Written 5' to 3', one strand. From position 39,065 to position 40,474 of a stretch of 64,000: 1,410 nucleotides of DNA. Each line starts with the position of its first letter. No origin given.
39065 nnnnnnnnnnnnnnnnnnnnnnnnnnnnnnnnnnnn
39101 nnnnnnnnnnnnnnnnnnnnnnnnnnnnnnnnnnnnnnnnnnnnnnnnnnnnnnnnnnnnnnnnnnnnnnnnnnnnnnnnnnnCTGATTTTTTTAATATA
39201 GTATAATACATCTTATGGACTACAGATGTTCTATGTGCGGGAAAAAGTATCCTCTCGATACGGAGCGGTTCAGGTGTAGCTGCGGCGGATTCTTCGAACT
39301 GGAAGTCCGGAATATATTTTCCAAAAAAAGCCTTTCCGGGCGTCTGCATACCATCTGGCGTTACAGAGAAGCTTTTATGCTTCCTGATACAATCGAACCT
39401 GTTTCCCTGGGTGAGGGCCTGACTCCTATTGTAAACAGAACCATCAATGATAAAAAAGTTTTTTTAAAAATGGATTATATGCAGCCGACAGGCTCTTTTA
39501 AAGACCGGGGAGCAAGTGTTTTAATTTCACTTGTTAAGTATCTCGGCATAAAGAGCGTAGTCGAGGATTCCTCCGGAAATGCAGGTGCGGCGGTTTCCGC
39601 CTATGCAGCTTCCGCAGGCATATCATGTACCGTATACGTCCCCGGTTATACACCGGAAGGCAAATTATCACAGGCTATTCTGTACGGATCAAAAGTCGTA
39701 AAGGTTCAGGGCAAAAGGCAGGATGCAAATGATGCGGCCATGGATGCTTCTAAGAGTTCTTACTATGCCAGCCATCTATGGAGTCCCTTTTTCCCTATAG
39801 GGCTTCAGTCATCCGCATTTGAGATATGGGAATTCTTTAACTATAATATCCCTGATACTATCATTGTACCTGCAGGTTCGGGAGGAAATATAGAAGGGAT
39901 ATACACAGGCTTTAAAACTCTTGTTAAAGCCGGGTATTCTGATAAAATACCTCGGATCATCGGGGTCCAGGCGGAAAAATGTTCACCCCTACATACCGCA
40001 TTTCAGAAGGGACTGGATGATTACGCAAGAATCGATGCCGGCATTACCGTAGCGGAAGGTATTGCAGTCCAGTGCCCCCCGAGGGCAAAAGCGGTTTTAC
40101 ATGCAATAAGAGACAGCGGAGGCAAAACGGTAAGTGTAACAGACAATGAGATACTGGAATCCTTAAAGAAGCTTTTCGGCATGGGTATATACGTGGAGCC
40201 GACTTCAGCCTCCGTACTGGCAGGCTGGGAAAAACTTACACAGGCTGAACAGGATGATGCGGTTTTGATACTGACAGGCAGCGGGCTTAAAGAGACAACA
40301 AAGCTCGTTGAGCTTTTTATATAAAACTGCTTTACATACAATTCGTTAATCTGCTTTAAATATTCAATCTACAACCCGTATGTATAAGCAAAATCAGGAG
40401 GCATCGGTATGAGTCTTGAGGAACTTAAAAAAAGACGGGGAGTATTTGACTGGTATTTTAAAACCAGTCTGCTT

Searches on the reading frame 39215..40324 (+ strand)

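Call 85: search_protein_families(library=pfam, proteins=[window:39215-40324:+], max_evalue=0.00001)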
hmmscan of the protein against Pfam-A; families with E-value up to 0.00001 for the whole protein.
window:39215-40324:+ (369 aa): 1 family
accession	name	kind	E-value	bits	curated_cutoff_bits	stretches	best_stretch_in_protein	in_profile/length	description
PF00291.31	PALP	-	3.6e-67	227.2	35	1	63-355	1-295/295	Pyridoxal-phosphate dependent enzyme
